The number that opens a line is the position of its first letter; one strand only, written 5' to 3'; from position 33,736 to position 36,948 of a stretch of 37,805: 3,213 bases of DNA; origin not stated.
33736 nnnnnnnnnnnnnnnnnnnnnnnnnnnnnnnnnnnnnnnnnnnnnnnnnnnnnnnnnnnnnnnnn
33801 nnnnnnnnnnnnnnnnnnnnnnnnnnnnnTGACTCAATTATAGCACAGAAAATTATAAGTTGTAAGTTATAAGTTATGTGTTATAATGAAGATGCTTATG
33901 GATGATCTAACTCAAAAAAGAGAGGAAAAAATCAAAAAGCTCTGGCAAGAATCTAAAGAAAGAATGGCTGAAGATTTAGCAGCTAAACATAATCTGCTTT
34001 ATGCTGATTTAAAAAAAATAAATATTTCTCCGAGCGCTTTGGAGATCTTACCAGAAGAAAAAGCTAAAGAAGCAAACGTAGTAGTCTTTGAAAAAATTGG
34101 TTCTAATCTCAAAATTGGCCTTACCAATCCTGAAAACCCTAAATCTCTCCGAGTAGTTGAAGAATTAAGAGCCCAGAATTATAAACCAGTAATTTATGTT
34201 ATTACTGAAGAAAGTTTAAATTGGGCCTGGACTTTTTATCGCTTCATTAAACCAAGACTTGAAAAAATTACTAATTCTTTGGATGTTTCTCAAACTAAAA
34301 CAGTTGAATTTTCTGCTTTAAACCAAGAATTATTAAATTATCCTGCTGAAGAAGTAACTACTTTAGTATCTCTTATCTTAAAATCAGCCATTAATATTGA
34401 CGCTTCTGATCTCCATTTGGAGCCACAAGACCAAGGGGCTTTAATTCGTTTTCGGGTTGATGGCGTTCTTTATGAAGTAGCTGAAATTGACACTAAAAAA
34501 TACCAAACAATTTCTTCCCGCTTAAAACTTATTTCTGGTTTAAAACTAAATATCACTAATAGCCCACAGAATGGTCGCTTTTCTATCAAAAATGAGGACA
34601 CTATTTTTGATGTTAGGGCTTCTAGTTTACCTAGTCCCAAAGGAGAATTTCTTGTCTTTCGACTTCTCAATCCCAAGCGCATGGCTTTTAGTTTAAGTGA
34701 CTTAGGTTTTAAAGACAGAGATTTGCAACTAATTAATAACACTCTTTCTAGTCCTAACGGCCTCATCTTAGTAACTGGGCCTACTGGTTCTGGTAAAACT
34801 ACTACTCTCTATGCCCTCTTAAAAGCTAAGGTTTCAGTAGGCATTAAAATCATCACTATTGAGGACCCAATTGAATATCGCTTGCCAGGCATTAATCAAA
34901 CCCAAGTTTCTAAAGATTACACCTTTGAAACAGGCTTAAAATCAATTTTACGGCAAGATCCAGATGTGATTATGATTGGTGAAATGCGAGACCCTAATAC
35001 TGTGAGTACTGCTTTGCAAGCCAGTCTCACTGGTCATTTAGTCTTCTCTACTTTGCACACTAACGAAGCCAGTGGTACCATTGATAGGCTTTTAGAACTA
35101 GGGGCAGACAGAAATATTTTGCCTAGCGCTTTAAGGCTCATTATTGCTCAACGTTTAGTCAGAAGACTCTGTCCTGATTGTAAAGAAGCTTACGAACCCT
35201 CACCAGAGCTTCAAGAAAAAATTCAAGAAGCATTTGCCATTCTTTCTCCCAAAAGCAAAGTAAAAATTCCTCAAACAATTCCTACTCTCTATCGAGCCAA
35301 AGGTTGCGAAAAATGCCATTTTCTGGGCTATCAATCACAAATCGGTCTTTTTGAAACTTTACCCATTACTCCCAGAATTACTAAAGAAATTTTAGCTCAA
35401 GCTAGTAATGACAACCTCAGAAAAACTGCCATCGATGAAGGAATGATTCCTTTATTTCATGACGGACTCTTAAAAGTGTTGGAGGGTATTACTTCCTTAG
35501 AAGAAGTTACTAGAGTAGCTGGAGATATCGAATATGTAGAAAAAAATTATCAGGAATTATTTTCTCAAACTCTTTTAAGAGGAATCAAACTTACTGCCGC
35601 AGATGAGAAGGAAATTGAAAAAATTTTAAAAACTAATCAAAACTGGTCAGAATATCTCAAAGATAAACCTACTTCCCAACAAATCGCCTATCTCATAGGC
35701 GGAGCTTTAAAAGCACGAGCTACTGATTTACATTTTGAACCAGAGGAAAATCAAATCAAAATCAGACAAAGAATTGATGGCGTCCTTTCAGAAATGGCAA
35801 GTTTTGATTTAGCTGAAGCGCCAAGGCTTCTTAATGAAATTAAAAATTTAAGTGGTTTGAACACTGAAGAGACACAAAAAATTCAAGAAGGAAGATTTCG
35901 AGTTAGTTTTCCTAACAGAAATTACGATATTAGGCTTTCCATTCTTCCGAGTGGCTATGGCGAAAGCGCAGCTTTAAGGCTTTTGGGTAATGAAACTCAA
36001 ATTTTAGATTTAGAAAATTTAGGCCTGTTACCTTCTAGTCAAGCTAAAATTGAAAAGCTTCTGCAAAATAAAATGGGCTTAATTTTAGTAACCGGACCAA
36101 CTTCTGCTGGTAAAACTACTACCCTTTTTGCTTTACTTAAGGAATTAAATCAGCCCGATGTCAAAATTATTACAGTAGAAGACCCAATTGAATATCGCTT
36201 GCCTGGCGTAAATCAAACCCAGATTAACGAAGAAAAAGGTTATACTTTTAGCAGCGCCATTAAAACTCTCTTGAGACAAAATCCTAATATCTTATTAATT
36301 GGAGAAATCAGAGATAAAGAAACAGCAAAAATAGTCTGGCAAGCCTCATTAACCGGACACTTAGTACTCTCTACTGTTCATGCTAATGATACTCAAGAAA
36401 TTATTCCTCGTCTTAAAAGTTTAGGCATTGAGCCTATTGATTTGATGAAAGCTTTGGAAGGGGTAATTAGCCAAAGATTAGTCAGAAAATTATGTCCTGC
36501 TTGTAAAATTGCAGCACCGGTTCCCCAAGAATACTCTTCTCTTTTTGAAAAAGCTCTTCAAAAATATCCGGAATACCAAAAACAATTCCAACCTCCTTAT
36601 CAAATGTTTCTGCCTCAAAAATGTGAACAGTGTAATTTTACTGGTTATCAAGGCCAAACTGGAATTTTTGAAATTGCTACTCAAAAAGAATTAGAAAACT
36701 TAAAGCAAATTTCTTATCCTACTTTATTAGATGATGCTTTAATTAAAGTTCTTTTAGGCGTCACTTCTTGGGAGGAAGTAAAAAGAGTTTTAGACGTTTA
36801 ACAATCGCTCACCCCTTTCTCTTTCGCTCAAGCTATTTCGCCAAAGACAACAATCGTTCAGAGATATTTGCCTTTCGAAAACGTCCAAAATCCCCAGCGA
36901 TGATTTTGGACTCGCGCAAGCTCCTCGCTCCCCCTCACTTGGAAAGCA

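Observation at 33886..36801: Two complete PilB/GspE secretion ATPases fused into one polypeptide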

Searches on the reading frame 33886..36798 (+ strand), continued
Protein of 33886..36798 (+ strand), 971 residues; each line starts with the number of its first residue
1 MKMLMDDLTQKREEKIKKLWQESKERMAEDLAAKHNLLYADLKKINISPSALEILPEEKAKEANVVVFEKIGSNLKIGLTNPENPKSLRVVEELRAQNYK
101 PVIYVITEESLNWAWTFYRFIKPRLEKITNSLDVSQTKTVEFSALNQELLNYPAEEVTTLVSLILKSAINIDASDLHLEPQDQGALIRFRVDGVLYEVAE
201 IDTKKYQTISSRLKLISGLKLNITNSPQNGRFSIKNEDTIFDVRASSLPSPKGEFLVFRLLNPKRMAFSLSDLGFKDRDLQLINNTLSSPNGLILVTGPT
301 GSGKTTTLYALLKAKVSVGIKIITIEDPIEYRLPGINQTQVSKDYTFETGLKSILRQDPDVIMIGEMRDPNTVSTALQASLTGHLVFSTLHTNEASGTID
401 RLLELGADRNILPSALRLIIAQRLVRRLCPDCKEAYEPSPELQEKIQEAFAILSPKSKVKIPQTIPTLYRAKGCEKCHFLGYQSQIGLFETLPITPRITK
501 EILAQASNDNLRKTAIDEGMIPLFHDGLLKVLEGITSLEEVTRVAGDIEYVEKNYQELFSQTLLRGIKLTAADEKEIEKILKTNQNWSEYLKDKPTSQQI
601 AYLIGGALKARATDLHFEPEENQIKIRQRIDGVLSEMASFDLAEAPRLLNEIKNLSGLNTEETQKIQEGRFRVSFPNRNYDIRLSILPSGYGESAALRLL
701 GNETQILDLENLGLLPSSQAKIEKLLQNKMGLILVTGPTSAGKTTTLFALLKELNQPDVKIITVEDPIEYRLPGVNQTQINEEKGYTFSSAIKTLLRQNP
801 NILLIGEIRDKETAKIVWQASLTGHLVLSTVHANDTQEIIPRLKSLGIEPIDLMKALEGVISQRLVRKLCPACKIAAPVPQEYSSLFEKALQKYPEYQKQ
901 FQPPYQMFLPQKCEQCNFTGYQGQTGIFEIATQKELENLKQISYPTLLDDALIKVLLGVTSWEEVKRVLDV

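Call 74: find_encoding_contigs(protein=P0074, flank=10000, max_places=1)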
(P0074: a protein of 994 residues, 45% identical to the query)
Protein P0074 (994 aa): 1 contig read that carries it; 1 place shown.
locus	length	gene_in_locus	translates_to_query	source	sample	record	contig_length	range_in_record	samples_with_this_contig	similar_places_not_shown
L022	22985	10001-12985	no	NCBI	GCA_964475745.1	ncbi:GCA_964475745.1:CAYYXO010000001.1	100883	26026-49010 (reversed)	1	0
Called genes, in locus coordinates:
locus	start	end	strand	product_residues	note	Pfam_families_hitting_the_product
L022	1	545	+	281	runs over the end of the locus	PF05822:UMPH-1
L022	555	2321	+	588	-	PF01411:tRNA-synt_2c, PF07973:tRNA_SAD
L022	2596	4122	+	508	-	PF12072:RNase_Y_N, PF00013:KH_1, PF08668:HDOD (faint), PF01966:HD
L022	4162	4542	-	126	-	PF08378:NERD (weak), PF02021:UPF0102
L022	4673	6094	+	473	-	PF01336:tRNA_anti-codon, PF00152:tRNA-synt_2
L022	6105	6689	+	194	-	PF00334:NDK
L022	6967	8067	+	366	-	PF00764:Arginosuc_synth (faint), PF02540:NAD_synthase (weak), PF02568:ThiI (faint), PF03054:tRNA_Me_trans, PF06508:QueC (weak), PF20259:tRNA_Me_trans_M, PF20258:tRNA_Me_trans_C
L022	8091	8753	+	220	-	PF00590:TP_methylase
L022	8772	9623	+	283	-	PF01063:Aminotran_4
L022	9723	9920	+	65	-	-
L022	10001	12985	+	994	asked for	PF25199:nSTAND_NTPase5 (faint), PF00437:T2SSE, PF00225:Kinesin (faint), PF12775:AAA_7 (faint), PF13604:AAA_30 (faint), PF13173:AAA_14 (faint), PF13401:AAA_22 (faint), PF00437:T2SSE, +2 more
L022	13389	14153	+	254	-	PF13462:Thioredoxin_4 (weak), PF01323:DSBA (weak)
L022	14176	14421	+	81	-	PF00462:Glutaredoxin, PF13417:GST_N_3 (weak)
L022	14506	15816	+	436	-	PF02689:Herpes_Helicase (weak), PF05970:PIF1, PF13245:AAA_19, PF13604:AAA_30, PF01443:Viral_helicase1 (faint), PF13538:UvrD_C_2 (weak)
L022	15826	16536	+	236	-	PF03104:DNA_pol_B_exo1 (weak), PF13482:RNase_H_2, PF10108:DNA_pol_B_exo2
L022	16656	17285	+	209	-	PF12705:PDDEXK_1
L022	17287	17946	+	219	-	-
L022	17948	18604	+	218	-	PF08713:DNA_alkylation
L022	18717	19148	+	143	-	-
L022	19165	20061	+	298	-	PF13793:Pribosyltran_N, PF00156:Pribosyltran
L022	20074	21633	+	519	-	PF00591:Glycos_transf_3, PF07831:PYNP_C (weak)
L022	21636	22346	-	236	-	PF18912:DZR_2 (weak), PF00156:Pribosyltran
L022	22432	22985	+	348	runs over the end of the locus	PF06723:MreB_Mbl (faint), PF11104:PilM_2, PF14450:FtsA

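Call 76: predict_structure(alignment_id=A1)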
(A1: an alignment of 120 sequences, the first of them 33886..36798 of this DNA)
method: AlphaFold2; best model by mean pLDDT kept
length: 971 residues; sequences in the alignment: 120
mean_pLDDT: 88.2   pTM: 0.53
mean pLDDT of the five models: 88.2, 87.9, 86.9, 86.0, 84.8
residues with pLDDT >= 90: 537; 70-90: 389; 50-70: 35; < 50: 10
segments of 3 or more residues with pLDDT < 50: 2-4, 124-127
pLDDT, mean of each block of 10 residues (from residue 1): 59 79 87 91 87 88 92 91 89 89 92 89 59 90 91 92 95 94 93 93 94 92 88 92 92 92 86 91 91 95 92 91 92 89 90 93 94 96 95 92 93 95 95 93 85 78 83 92 94 91 87 88 94 94 83 66 68 88 86 89 91 91 92 89 91 84 80 79 86 88 65 90 90 91 91 89 84 82 81 87 92 90 93 87 84 85 94 92 89 89 90 88 93 80 86 95 92 80
secondary structure, 60 per line:
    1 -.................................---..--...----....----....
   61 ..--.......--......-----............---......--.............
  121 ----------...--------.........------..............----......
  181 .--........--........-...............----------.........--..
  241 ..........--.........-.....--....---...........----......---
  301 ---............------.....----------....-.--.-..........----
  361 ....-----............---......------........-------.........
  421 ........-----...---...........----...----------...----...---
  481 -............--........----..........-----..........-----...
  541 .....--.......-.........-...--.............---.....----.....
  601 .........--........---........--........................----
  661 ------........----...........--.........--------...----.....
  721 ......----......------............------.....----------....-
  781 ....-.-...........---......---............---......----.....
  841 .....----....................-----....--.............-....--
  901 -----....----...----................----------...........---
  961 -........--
elements in order (helices of 4 or more, strands of 3 or more residues): H2-34 H49-52 H57-62 E65-71 E74-79 H85-96 E100-105 H108-120 E131-133 H142-150 H157-170 E175-181 E184-191 E194-201 H203-217 E228-236 E239-250 E253-261 H263-267 H270-273 H277-287 E292-297 H304-315 E322-326 E337-340 H347-356 E361-364 H370-381 E385-390 H397-404 H412-415 E416-428 E434-436 H440-450 E468-470 E482-493 H496-503 H508-517 H523-532 H538-545 H548-554 H556-564 E566-568 H571-583 H587-591 H596-609 E612-619 E623-630 E633-641 H642-656 E667-674 E679-689 E692-700 H716-726 E731-736 H743-754 E761-765 E776-779 H788-798 E802-807 H811-822 E826-831 H836-845 H850-856 E857-869 E875-878 H881-893 H895-898 E906-909 E921-932 H933-936 H947-957 H962-969

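Call 80: fold_search(model_id=the predicted structure, library=pdb)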
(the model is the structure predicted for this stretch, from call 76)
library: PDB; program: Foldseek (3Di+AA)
matches with E <= 10: 1897; with E <= 0.001: 393
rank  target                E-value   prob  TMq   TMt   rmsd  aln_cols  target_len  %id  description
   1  4pht_B                1.4e-43  1.00  0.27  0.58  25.6       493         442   39  ATPase GspE in complex with the cytoplasmic domain of GspL from the Vibrio vulnificus type II Secretion system (released 2014-11-26)
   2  4pht_C                1.5e-43  1.00  0.27  0.58  25.6       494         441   39  ATPase GspE in complex with the cytoplasmic domain of GspL from the Vibrio vulnificus type II Secretion system (released 2014-11-26)
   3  4pht_A                2.2e-43  1.00  0.26  0.58  25.7       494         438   39  ATPase GspE in complex with the cytoplasmic domain of GspL from the Vibrio vulnificus type II Secretion system (released 2014-11-26)
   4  5tsh_E                3.2e-42  1.00  0.37  0.90   3.1       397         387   41  PilB from Geobacter metallireducens bound to AMP-PNP (released 2017-05-17)
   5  5zfr_C                2.0e-41  1.00  0.34  0.77   5.4       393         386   40  Crystal structure of PilB, an extension ATPase motor of Type IV pilus, from Geobacter sulfurreducens (released 2018-09-19)
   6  5tsh_D                7.1e-41  1.00  0.33  0.78   5.2       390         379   41  PilB from Geobacter metallireducens bound to AMP-PNP (released 2017-05-17)
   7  5tsh_C                7.9e-41  1.00  0.37  0.91   2.8       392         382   40  PilB from Geobacter metallireducens bound to AMP-PNP (released 2017-05-17)
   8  5tsh_F                7.9e-41  1.00  0.36  0.90   3.0       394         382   40  PilB from Geobacter metallireducens bound to AMP-PNP (released 2017-05-17)
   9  5oiu_B                8.8e-41  1.00  0.38  0.93   2.1       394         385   37  Crystal structure of PilF type IV pilus assembly ATPase from Thermus thermophilus (released 2018-08-08)
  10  5zfr_B                9.3e-41  1.00  0.36  0.85   3.2       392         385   40  Crystal structure of PilB, an extension ATPase motor of Type IV pilus, from Geobacter sulfurreducens (released 2018-09-19)
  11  5tsg_B                1.9e-40  1.00  0.37  0.92   2.5       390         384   41  PilB from Geobacter metallireducens bound to ADP (released 2017-05-17)
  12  5zfr_A                2.3e-40  1.00  0.36  0.90   2.9       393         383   41  Crystal structure of PilB, an extension ATPase motor of Type IV pilus, from Geobacter sulfurreducens (released 2018-09-19)
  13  5tsh_A                2.7e-40  1.00  0.36  0.90   3.1       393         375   40  PilB from Geobacter metallireducens bound to AMP-PNP (released 2017-05-17)
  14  5tsh_B                3.4e-40  1.00  0.32  0.77   5.5       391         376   41  PilB from Geobacter metallireducens bound to AMP-PNP (released 2017-05-17)
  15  1p9w                  4.0e-40  1.00  0.34  0.80   5.2       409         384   42  Crystal Structure of Vibrio cholerae putative NTPase EpsE (released 2003-10-14)
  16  5oiu_C                9.5e-40  1.00  0.34  0.77   5.0       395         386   37  Crystal structure of PilF type IV pilus assembly ATPase from Thermus thermophilus (released 2018-08-08)
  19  5tsg_C                3.7e-39  1.00  0.37  0.92   2.5       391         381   41  PilB from Geobacter metallireducens bound to ADP (released 2017-05-17)
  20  6olj_A                6.0e-39  1.00  0.37  0.89   2.7       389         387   41  CryoEM structure of PilB from Geobacter metallireducens: C2ccocco conformation (released 2019-11-20)
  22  5tsg_D                1.5e-37  1.00  0.34  0.78   5.2       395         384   41  PilB from Geobacter metallireducens bound to ADP (released 2017-05-17)
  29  6ok2_A                1.8e-22  1.00  0.29  0.75   4.3       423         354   24  PilT4 from Geobacter metallireducens bound to ADP: C3ocococ conformation (released 2019-11-20)
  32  6ojy_B                4.6e-22  1.00  0.29  0.73   5.9       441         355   22  Methylated PilT4 from Geobacter metallireducens bound to sulfate: C3ocococ conformation (released 2019-11-20)
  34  6ojy_C                8.3e-22  1.00  0.30  0.75   4.5       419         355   24  Methylated PilT4 from Geobacter metallireducens bound to sulfate: C3ocococ conformation (released 2019-11-20)
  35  6ojy_E                9.3e-22  1.00  0.30  0.76   4.0       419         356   23  Methylated PilT4 from Geobacter metallireducens bound to sulfate: C3ocococ conformation (released 2019-11-20)
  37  6ok2_F                1.1e-21  1.00  0.28  0.71   5.2       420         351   23  PilT4 from Geobacter metallireducens bound to ADP: C3ocococ conformation (released 2019-11-20)
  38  6ojy_D                1.4e-21  1.00  0.29  0.72   5.3       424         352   23  Methylated PilT4 from Geobacter metallireducens bound to sulfate: C3ocococ conformation (released 2019-11-20)
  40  6ojy_A                1.7e-21  1.00  0.29  0.74   4.4       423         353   23  Methylated PilT4 from Geobacter metallireducens bound to sulfate: C3ocococ conformation (released 2019-11-20)
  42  6ok2_D                1.8e-21  1.00  0.27  0.64   5.8       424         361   24  PilT4 from Geobacter metallireducens bound to ADP: C3ocococ conformation (released 2019-11-20)
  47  6ojy_F                5.2e-21  1.00  0.29  0.74   5.0       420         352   23  Methylated PilT4 from Geobacter metallireducens bound to sulfate: C3ocococ conformation (released 2019-11-20)
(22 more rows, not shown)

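Call 96: list_cluster_members(proteins=[P0029, P0333, P0339, P0051, P0007])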
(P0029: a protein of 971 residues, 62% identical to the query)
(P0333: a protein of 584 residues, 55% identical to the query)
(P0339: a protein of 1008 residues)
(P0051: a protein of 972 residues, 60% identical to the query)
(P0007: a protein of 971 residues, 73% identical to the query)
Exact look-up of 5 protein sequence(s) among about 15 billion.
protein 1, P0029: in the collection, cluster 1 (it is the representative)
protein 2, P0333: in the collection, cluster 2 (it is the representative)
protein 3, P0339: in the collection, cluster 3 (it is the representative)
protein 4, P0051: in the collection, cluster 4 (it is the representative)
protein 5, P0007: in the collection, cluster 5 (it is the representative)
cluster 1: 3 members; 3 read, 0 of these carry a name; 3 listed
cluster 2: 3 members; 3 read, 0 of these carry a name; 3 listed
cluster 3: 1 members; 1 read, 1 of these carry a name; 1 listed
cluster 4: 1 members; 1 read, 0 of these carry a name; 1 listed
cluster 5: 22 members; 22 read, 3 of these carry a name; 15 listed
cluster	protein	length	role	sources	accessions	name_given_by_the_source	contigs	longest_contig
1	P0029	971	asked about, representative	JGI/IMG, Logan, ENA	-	-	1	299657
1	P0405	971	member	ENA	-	-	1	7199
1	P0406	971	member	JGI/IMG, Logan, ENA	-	-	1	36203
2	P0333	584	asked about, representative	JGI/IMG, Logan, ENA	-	-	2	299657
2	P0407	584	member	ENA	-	-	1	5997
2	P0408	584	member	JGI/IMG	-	-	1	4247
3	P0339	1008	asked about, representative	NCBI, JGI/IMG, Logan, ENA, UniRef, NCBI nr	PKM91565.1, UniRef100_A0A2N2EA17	hypothetical protein CVU82_03145 [Candidatus Falkowbacteria bacterium ... | AAA+ ATPase domain-containing protein n=1 Tax=Candidatus Falkowbacteria bacterium ... | MAG: hypothetical protein CVU82_03145 [Candidatus Falkowbacteria bacterium ...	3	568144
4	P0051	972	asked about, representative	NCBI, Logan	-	-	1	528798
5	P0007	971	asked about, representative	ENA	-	-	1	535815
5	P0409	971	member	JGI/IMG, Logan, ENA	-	type II secretory ATPase GspE/PulE/Tfp pilus assembly ATPase PilB-like protein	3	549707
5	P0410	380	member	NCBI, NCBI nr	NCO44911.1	type II/IV secretion system protein, partial [Candidatus Wolfebacteria bacterium] | type II/IV secretion system protein [Candidatus Wolfebacteria bacterium]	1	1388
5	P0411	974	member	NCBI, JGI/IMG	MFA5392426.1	MAG: GspE/PulE family protein [Candidatus Paceibacterota bacterium] | type II secretory ATPase GspE/PulE/Tfp pilus assembly ATPase PilB-like protein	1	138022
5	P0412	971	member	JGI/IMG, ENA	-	-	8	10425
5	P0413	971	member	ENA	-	-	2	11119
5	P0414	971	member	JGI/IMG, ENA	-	-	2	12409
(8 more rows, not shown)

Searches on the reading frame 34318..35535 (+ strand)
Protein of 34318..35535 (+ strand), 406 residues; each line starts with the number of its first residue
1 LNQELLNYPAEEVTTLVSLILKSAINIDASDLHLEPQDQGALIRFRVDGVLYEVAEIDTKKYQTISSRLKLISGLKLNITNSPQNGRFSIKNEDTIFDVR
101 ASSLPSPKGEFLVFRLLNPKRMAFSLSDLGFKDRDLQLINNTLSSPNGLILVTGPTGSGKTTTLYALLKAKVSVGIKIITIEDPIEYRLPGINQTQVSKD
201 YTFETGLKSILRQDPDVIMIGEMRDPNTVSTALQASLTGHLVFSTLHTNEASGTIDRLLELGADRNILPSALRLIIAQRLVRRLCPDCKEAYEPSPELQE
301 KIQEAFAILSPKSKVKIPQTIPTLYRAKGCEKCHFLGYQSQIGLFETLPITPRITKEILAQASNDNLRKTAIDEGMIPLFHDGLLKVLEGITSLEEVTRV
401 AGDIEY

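Call 23: search_solved_structures(query=window:34318-35535:+, max_evalue=1e-20, show_alignments=0)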
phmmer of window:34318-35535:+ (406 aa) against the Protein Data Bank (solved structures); distinct sequences matched with E-value up to 1e-20: 21.
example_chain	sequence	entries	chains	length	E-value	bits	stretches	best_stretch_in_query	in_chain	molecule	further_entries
4pht_A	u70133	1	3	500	5.7e-90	305.4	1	13-401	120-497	General secretory pathway protein E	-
4ksr_A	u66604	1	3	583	1.9e-87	297.1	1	12-401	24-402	Type II secretion system protein E, Hemolysin-coregulated protein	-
4kss_A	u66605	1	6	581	2e-87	297.1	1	12-401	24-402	Type II secretion system protein E, hemolysin-coregulated protein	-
1p9r_A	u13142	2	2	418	2.9e-87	296.5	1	12-399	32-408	General secretion pathway protein E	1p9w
3jc8_Ba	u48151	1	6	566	6.9e-87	295.3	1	13-398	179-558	Type IV-A pilus assembly ATPase PilB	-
5zfr_A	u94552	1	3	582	1.4e-85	291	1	13-401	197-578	Type IV pilus biogenesis ATPase PilB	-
6olj_C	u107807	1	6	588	7.3e-85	288.6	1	13-401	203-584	Type IV pilus biogenesis ATPase PilB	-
5tsg_B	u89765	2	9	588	1.4e-84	287.7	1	13-401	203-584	Type IV pilus biogenesis ATPase PilB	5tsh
5oiu_A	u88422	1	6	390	2.6e-78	267.1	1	16-398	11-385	Type IV pilus assembly protein PilF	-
5it5_F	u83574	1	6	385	3.1e-78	266.8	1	17-398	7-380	ATP binding motif-containing protein PilF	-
6ejf_A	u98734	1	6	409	3.4e-78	266.7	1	17-398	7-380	Type IV pilus assembly protein PilF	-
6f8l_G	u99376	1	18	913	2.1e-77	264.1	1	16-398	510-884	Type IV pilus assembly protein PilF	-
2ewv_A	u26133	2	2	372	4.7e-33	118.1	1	19-293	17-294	twitching motility protein PilT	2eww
2gsz_A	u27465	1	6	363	6.8e-33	117.6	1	20-293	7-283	twitching motility protein PilT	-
3jvu_A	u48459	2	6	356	3.7e-32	115.2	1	100-286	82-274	Twitching mobility protein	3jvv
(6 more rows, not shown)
